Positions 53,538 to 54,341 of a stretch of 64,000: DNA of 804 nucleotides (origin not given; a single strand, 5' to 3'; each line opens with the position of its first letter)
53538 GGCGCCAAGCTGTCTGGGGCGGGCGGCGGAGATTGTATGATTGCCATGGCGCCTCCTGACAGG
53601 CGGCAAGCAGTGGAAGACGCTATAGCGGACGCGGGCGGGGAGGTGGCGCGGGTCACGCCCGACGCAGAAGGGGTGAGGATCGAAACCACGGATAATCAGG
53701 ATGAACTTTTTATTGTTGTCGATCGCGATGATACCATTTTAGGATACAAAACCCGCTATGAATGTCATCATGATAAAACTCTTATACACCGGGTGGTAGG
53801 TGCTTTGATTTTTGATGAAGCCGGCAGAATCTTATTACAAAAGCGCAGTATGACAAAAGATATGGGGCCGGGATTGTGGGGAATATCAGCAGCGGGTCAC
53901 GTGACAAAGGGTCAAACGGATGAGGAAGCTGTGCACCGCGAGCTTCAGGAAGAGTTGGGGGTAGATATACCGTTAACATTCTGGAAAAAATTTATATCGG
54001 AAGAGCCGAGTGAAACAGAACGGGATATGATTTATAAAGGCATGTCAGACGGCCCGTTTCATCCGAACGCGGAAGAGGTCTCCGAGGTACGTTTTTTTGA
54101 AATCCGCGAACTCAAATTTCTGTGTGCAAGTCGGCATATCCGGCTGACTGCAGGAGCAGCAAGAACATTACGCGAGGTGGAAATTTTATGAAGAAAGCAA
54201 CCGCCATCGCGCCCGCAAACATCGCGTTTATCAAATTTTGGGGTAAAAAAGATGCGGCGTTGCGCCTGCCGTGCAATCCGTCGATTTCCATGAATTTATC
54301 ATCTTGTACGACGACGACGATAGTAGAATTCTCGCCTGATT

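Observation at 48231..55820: Complete mevalonate-pathway cluster with an archaeal-type HMGS/thiolase/DUF35 trio, a mevalonate kinase::Nudix(IDI-like) fusion and a decayed kinase paralogue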

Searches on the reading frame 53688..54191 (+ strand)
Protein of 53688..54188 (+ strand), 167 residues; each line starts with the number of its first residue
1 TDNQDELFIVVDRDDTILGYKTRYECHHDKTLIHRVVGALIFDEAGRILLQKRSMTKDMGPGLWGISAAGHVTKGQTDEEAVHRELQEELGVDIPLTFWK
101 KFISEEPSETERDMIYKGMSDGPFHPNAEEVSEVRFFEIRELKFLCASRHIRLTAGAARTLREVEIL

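Call 7: search_solved_structures(query=window:53688-54188:+, max_evalue=1, show_alignments=4)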
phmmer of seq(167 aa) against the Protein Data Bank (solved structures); distinct sequences matched with E-value up to 1: 79 (the best 60 are shown).
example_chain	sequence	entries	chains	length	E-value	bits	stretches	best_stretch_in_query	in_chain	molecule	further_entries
3hyq_A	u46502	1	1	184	4.6e-14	56.2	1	5-140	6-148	Isopentenyl-diphosphate Delta-isomerase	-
2fkb_A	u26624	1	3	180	2e-12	50.9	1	10-146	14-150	Putative Nudix hydrolase yfcD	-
1ow2_A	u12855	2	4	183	2.3e-11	47.4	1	7-99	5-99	ISOPENTENYL-DIPHOSPHATE DELTA-ISOMERASE | ISOPENTENYL DIPHOSPHATE DELTA-ISOMERASE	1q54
1hx3_A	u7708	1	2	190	2.6e-11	47.3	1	7-99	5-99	ISOPENTENYL DIPHOSPHATE DELTA-ISOMERASE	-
2b2k_A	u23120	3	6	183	6.5e-11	46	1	7-100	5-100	Isopentenyl-diphosphate delta-isomerase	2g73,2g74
1x83_A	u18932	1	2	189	7e-11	45.9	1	7-100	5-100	Isopentenyl-diphosphate delta-isomerase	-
1i9a_A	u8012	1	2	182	8.5e-11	45.6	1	7-99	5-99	ISOPENTENYL-DIPHOSPHATE DELTA-ISOMERASE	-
1nfs_A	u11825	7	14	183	8.6e-11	45.6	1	7-99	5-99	ISOPENTENYL-DIPHOSPHATE DELTA-ISOMERASE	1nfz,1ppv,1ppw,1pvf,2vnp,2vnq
1r67_A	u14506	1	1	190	8.9e-11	45.5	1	7-102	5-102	Isopentenyl-diphosphate delta-isomerase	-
1x84_A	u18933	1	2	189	9.2e-11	45.5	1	7-99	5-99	Isopentenyl-diphosphate delta-isomerase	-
1hzt_A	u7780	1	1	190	9.4e-11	45.5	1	7-99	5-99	ISOPENTENYL DIPHOSPHATE DELTA-ISOMERASE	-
1q27_A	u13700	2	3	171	3.1e-10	43.8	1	8-123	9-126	Putative Nudix hydrolase DR0079 | Putative Nudix hydrolase DR_0079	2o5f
2pny_A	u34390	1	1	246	5.4e-09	39.8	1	5-78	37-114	Isopentenyl-diphosphate Delta-isomerase 2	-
2icj_A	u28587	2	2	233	2.1e-06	31.4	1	6-123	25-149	Isopentenyl-diphosphate delta isomerase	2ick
2dho_A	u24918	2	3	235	2.2e-06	31.3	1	6-123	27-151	Isopentenyl-diphosphate delta-isomerase 1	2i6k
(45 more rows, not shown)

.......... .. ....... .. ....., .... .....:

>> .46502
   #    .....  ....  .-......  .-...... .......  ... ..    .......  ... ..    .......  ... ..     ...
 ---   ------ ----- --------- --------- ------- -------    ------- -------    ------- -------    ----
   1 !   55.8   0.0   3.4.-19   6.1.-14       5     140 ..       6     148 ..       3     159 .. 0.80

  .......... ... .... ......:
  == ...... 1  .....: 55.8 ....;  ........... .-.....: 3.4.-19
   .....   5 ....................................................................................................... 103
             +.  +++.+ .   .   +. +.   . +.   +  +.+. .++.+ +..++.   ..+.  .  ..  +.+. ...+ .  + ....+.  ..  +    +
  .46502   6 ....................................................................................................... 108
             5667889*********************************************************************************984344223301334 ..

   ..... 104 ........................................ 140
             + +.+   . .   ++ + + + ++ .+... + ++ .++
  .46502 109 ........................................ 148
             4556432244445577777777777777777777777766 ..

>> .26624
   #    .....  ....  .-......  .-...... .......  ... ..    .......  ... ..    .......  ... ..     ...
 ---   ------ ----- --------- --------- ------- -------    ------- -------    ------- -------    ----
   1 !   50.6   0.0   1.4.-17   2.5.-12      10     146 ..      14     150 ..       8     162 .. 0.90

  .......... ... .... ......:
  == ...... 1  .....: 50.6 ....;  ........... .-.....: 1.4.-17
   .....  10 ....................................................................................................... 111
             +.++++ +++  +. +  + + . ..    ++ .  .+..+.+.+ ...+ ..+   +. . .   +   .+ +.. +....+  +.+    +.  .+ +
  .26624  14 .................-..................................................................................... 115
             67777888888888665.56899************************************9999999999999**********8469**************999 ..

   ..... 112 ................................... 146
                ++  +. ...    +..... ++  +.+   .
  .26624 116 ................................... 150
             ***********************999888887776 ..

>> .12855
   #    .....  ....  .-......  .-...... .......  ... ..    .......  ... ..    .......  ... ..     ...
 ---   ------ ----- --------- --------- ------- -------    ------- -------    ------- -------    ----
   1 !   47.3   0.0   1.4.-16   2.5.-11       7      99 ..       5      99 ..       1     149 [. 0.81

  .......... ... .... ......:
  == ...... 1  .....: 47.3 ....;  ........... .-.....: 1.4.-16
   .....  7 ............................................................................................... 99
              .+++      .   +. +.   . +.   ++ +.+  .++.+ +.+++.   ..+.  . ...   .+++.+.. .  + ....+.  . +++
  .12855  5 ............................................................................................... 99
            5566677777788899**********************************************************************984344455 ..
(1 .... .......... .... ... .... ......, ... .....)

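Call 44: search_protein_families(library=ncbifam, proteins=[window:53691-54191:+], max_evalue=0.000001)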
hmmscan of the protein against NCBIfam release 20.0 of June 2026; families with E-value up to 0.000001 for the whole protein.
window:53691-54191:+ (166 aa): 8 families
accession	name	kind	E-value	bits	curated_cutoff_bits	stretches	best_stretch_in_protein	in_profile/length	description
NF002995.0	PRK03759.1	equivalog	3e-26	92.2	127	1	3-148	5-157/185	isopentenyl-diphosphate Delta-isomerase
NF011922.0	PRK15393.1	equivalog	8.7e-19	67.9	152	1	7-145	13-151/182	NUDIX hydrolase YfcD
TIGR02150.1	IPP_isom_1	equivalog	1.2e-18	67.5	105.8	1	8-147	2-146/159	isopentenyl-diphosphate delta-isomerase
NF041653.1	Nud_hyd_Meth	equivalog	6.5e-13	48.8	300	1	9-143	4-140/170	Nudix hydrolase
NF006530.0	PRK08999.1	equivalog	1.5e-10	40.6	245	1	34-94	7-65/315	Nudix family hydrolase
NF007834.0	PRK10546.1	equivalog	3.3e-09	36.7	156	1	35-94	6-62/135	pyrimidine (deoxy)nucleoside triphosphate diphosphatase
TIGR00586.1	mutt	equivalog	1.1e-07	31.9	97.9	1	35-93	7-63/129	8-oxo-dGTP diphosphatase MutT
NF041652.1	Nud_hyd_Dein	equivalog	1.3e-07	32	200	1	25-152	5-138/152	Nudix hydrolase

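Call 52: search_protein_representatives(protein=window:53691-54191:+)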
Query: 166 residues. Proteins with E-value up to 0.001 (for the whole library): 8520; up to 1e-10: 1928; up to 1e-30: 35. The best 150 are listed.
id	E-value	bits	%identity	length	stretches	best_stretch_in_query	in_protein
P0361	1.3e-51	191.4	56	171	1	1-163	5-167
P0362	3.2e-47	177.1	40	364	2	1-154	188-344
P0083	3.7e-47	176.9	51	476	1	1-161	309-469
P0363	8.6e-47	175.7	40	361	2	1-144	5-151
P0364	1.4e-46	175.0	52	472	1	1-163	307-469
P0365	1.6e-46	174.9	34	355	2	1-154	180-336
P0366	3.3e-44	167.3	40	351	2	1-132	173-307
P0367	9.0e-43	162.7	50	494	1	1-163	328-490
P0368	3.3e-42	160.8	51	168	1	1-166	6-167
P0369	4.6e-42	160.3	40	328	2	4-146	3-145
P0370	5.8e-42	160.0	51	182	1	1-164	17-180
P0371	4.4e-41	157.2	39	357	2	4-145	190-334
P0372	1.2e-39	152.5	33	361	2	3-143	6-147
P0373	1.3e-39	152.4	41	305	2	7-154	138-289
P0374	1.9e-38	148.6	47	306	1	1-158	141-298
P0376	3.0e-37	144.7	45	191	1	1-155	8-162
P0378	1.6e-36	142.3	32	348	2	2-154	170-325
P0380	5.8e-35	137.3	34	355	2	1-163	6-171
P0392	6.2e-31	124.1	40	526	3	7-93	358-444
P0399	1.5e-29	119.7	30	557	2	6-144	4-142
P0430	1.7e-26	109.7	40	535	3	29-102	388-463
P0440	3.7e-25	105.4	31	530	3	4-96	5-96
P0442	4.7e-25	105.0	30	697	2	5-142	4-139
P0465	1.2e-23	100.4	43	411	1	5-146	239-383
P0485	6.5e-23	98.1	41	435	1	5-141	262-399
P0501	1.8e-22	96.6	41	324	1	4-142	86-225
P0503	2.2e-22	96.3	41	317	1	3-141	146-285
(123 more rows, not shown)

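Call 54: list_cluster_members(proteins=[P0362, P0365, P0366, P0378, P0363, P0380, P0371, P0372, P0361, P0376])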
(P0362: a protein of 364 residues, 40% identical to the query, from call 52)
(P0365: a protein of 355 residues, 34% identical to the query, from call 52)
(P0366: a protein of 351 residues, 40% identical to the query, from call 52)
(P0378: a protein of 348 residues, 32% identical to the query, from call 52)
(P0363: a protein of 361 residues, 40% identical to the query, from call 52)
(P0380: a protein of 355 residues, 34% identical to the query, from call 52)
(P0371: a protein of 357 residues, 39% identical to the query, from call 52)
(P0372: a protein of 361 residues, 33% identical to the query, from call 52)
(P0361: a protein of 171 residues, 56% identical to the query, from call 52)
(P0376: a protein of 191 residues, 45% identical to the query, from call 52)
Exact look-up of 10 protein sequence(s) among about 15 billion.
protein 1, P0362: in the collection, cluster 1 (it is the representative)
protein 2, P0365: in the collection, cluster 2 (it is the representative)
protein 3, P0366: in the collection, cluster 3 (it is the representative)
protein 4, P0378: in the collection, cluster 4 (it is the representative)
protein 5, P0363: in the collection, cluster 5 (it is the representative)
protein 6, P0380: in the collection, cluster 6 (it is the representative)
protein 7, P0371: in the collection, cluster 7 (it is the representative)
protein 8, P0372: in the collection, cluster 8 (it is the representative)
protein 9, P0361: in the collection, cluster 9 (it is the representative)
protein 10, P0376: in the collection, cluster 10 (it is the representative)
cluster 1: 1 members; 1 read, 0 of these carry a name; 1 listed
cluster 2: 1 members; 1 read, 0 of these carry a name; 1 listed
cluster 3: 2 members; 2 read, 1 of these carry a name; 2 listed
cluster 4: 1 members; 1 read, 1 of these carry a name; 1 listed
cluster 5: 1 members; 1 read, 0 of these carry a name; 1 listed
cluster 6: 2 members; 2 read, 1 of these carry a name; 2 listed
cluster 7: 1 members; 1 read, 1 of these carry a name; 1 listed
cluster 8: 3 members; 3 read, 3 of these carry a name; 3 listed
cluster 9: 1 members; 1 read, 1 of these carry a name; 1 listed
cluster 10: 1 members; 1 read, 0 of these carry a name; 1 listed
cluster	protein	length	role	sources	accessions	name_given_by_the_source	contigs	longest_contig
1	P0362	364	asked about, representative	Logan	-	-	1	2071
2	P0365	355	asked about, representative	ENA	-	-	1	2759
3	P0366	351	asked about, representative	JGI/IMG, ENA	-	isopentenyl-diphosphate delta-isomerase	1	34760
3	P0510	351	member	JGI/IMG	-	-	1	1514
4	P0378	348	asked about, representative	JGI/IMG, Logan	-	isopentenyl-diphosphate delta-isomerase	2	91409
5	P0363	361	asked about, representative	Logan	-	-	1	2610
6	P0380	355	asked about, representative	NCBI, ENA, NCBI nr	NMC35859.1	isopentenyl-diphosphate Delta-isomerase [Candidatus Beckwithbacteria bacterium]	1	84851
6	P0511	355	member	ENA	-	-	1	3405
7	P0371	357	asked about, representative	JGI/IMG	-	isopentenyl-diphosphate Delta-isomerase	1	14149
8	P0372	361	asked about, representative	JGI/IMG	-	isopentenyl-diphosphate delta-isomerase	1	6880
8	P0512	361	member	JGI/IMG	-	isopentenyl-diphosphate delta-isomerase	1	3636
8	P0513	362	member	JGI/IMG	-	isopentenyl-diphosphate delta-isomerase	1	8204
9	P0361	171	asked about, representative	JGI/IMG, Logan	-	isopentenyl-diphosphate delta-isomerase type 1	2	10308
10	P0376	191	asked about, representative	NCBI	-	-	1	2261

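Call 62: search_protein_families(library=pfam, proteins=[P0374, P0399, P0442, P0465, P0485, P0501, P0503, P0392, P0430, P0440], max_evalue=0.001)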
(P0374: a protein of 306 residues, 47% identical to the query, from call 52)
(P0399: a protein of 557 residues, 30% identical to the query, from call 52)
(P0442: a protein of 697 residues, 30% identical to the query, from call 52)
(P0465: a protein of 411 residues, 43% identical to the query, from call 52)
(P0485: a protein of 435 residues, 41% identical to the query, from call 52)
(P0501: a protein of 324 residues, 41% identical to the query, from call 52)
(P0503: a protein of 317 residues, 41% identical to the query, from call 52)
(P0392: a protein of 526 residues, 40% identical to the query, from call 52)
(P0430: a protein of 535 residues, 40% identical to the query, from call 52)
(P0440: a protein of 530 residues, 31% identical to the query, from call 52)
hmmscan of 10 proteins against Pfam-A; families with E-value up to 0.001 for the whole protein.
P0374 (306 aa): 2 families
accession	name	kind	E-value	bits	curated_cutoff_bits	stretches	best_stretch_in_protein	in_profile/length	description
PF00293.34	NUDIX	-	1.2e-22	80.7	21.1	1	173-284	3-121/134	NUDIX domain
PF08544.19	GHMP_kinases_C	-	5e-17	62.5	21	1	44-121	2-82/85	GHMP kinases C terminal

P0399 (557 aa): 2 families
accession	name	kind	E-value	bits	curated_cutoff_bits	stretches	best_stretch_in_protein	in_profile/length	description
PF03009.23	GDPD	-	3.8e-38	132.4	23.6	1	170-381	1-244/244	Glycerophosphoryl diester phosphodiesterase family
PF00293.34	NUDIX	-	1.4e-32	113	21.1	2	31-139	4-118/134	NUDIX domain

P0442 (697 aa): 4 families
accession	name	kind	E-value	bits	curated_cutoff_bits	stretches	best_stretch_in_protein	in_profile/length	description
PF00293.34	NUDIX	-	2.9e-34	118.4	21.1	2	36-143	8-124/134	NUDIX domain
PF00288.32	GHMP_kinases_N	-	2.6e-10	40.8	22.3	1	408-507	6-87/87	GHMP kinases N terminal domain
PF08544.19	GHMP_kinases_C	-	8.4e-10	39.4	21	1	606-681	12-84/85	GHMP kinases C terminal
PF14815.12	NUDIX_4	-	2.7e-06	27.6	35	0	200-256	4-56/113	NUDIX domain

P0465 (411 aa): 3 families
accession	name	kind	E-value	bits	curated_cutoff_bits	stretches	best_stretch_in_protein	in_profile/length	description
PF00293.34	NUDIX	-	5.2e-20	72.3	21.1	1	266-383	3-119/134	NUDIX domain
PF00702.32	Hydrolase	-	2.6e-07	31.6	26.4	1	2-196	2-187/191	haloacid dehalogenase-like hydrolase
PF13344.12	Hydrolase_6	-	0.00043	20.7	27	0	176-230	6-62/101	Haloacid dehalogenase-like hydrolase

P0485 (435 aa): 2 families
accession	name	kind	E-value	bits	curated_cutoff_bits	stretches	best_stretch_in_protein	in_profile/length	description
PF00293.34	NUDIX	-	1.9e-17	64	21.1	1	290-405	3-123/134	NUDIX domain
PF00583.31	Acetyltransf_1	-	0.00078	20.2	20.7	0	150-246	16-116/116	Acetyltransferase (GNAT) family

P0501 (324 aa): 1 family
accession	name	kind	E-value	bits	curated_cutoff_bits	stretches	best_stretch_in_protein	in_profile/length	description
PF00293.34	NUDIX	-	2e-19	70.3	21.1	1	115-229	3-126/134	NUDIX domain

P0503 (317 aa): 1 family
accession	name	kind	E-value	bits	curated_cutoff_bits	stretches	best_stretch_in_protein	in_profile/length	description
PF00293.34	NUDIX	-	2.8e-21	76.4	21.1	1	175-286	2-119/134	NUDIX domain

P0392 (526 aa): 2 families
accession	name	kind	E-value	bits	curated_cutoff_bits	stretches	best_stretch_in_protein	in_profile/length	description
PF00293.34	NUDIX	-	4e-52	176.2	21.1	3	32-160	3-133/134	NUDIX domain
PF14815.12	NUDIX_4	-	5.8e-06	26.5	35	0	36-93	1-54/113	NUDIX domain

P0430 (535 aa): 2 families
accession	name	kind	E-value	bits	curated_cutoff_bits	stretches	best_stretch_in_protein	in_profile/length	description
PF00293.34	NUDIX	-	4.8e-51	172.7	21.1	3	218-338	2-128/134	NUDIX domain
PF22327.2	Nudt16-like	-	7.9e-09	36.1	27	0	419-469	31-81/161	U8 snoRNA-decapping enzyme-like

P0440 (530 aa): 2 families
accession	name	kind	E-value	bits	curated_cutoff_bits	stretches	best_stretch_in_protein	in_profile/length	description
PF00293.34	NUDIX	-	6.6e-51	172.3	21.1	3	208-321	2-119/134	NUDIX domain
PF14815.12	NUDIX_4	-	0.00066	19.9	35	0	38-91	2-51/113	NUDIX domain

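Call 67: predict_structure(alignment_id=A2)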
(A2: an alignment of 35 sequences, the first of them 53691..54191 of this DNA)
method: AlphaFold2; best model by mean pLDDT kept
length: 166 residues; sequences in the alignment: 35
mean_pLDDT: 97.0   pTM: 0.90
mean pLDDT of the five models: 97.0, 97.0, 96.8, 96.8, 96.4
residues with pLDDT >= 90: 159; 70-90: 6; 50-70: 1; < 50: 0
segments of 3 or more residues with pLDDT < 50: none
pLDDT, mean of each block of 10 residues (from residue 1): 93 98 95 98 99 94 98 97 98 98 94 99 97 98 98 97 97
secondary structure, 60 per line:
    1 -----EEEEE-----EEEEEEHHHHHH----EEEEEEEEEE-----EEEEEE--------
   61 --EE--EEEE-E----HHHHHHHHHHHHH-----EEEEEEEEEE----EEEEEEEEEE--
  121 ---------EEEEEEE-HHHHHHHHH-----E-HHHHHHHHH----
elements in order: E6-10 E16-21 H22-27 E32-41 E47-52 E67-70 H77-89 E95-104 E109-118 E130-136 H138-146 H154-162

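Call 70: fold_search(model_id=the predicted structure, library=pdb)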
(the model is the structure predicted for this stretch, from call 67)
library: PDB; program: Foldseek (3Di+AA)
matches with E <= 10: 975; with E <= 0.001: 521
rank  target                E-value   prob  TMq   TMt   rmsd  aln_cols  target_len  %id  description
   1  2fkb_A                1.1e-14  1.00  0.82  0.84   2.1       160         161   27  Crystal structure of a putative enzyme (possible Nudix hydrolase) from Escherichia Coli K12 (released 2006-02-21)
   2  2i6k_A                6.6e-14  1.00  0.81  0.62   3.1       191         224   22  Crystal structure of human type I IPP isomerase complexed with a substrate analog (released 2007-06-05)
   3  2i6k_B                1.2e-13  1.00  0.81  0.63   3.1       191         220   22  Crystal structure of human type I IPP isomerase complexed with a substrate analog (released 2007-06-05)
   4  2fkb_C                1.7e-13  1.00  0.81  0.81   2.3       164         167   27  Crystal structure of a putative enzyme (possible Nudix hydrolase) from Escherichia Coli K12 (released 2006-02-21)
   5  2dho                  3.6e-13  1.00  0.82  0.64   3.4       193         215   23  Crystal structure of human IPP isomerase I in space group P212121 (released 2007-06-05)
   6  2pny                  6.2e-13  1.00  0.82  0.60   3.0       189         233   26  Structure of Human Isopentenyl-diphosphate Delta-isomerase 2 (released 2007-05-29)
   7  2ick                  6.6e-13  1.00  0.81  0.63   3.3       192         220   23  Human isopentenyl diphophate isomerase complexed with substrate analog (released 2007-03-20)
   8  2icj                  7.9e-13  1.00  0.80  0.62   3.1       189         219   24  The crystal structure of human isopentenyl diphophate isomerase (released 2007-03-20)
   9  1nfs_A                4.3e-12  1.00  0.74  0.71   3.8       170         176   20  STRUCTURE AND MECHANISM OF ACTION OF ISOPENTENYLPYROPHOSPHATE-DIMETHYLALLYLPYROPHOSPHATE ISOMERASE: COMPLEX WITH NIPP (released 2003-06-24)
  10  1hx3_B                4.6e-12  1.00  0.80  0.74   3.3       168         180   23  CRYSTAL STRUCTURE OF E.COLI ISOPENTENYL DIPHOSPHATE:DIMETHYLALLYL DIPHOSPHATE ISOMERASE (released 2001-07-11)
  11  1hx3_A                4.6e-12  1.00  0.79  0.75   3.4       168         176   23  CRYSTAL STRUCTURE OF E.COLI ISOPENTENYL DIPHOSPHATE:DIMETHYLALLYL DIPHOSPHATE ISOMERASE (released 2001-07-11)
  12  2o5f_B                5.2e-12  1.00  0.82  0.84   2.5       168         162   24  Crystal Structure of DR0079 from Deinococcus radiodurans at 1.9 Angstrom Resolution (released 2007-12-18)
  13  1i9a_A                8.4e-12  1.00  0.78  0.73   3.6       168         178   21  STRUCTURAL STUDIES OF CHOLESTEROL BIOSYNTHESIS: MEVALONATE 5-DIPHOSPHATE DECARBOXYLASE AND ISOPENTENYL DIPHOSPHATE ISO (released 2001-03-28)
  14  1nfs_B                1.2e-11  1.00  0.75  0.70   3.7       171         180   22  STRUCTURE AND MECHANISM OF ACTION OF ISOPENTENYLPYROPHOSPHATE-DIMETHYLALLYLPYROPHOSPHATE ISOMERASE: COMPLEX WITH NIPP (released 2003-06-24)
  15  1x83_A                1.5e-11  1.00  0.72  0.68   3.7       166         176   22  Y104F IPP isomerase reacted with (S)-bromohydrine of IPP (released 2005-01-25)
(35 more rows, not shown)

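Call 80: find_encoding_contigs(protein=P0378, flank=8000, max_places=2)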
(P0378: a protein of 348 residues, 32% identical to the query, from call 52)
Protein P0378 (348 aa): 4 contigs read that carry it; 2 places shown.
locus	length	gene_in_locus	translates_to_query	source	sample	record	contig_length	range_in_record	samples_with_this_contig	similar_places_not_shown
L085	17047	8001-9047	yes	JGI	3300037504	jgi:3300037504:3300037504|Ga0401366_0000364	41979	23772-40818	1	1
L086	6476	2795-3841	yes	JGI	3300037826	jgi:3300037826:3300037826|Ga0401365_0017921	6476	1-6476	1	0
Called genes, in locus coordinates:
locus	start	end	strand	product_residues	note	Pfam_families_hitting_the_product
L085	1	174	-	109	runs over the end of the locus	PF18895:T4SS_pilin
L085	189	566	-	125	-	PF18895:T4SS_pilin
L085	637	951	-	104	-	PF18895:T4SS_pilin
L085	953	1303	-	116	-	PF18895:T4SS_pilin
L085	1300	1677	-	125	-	PF18895:T4SS_pilin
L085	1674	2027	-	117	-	PF18895:T4SS_pilin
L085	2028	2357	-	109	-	PF18895:T4SS_pilin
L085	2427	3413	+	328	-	PF00348:polyprenyl_synt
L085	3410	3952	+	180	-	PF07638:Sigma70_ECF (faint), PF04542:Sigma70_r2, PF08281:Sigma70_r4_2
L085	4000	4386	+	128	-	-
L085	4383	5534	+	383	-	PF00368:HMG-CoA_red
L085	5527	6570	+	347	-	PF01154:HMG_CoA_synt_N (weak), PF08545:ACP_syn_III (weak), PF08541:ACP_syn_III_C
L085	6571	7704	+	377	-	PF00108:Thiolase_N, PF00109:ketoacyl-synt, PF08545:ACP_syn_III (faint), PF02803:Thiolase_C, PF22691:Thiolase_C_1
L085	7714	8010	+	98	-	-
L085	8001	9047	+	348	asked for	PF00293:NUDIX, PF14815:NUDIX_4 (faint), PF00293:NUDIX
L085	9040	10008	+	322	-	PF00288:GHMP_kinases_N, PF08544:GHMP_kinases_C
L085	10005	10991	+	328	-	PF22700:MVD-like_N, PF00288:GHMP_kinases_N, PF18376:MDD_C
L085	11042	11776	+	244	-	PF01255:Prenyltransf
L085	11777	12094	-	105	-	PF19590:TrbL_3 (weak), PF18895:T4SS_pilin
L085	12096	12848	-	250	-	PF18895:T4SS_pilin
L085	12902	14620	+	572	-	PF08486:SpoIID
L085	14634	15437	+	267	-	-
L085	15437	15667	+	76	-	PF18901:DUF5657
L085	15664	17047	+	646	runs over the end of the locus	-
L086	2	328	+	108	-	?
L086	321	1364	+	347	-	PF01154:HMG_CoA_synt_N (weak), PF08545:ACP_syn_III (weak), PF08541:ACP_syn_III_C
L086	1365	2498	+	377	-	PF00108:Thiolase_N, PF00109:ketoacyl-synt, PF08545:ACP_syn_III (faint), PF02803:Thiolase_C, PF22691:Thiolase_C_1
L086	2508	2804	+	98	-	-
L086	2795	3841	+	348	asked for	PF00293:NUDIX, PF14815:NUDIX_4 (faint), PF00293:NUDIX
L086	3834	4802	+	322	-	PF00288:GHMP_kinases_N, PF08544:GHMP_kinases_C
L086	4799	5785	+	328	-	PF22700:MVD-like_N, PF00288:GHMP_kinases_N, PF18376:MDD_C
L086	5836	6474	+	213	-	?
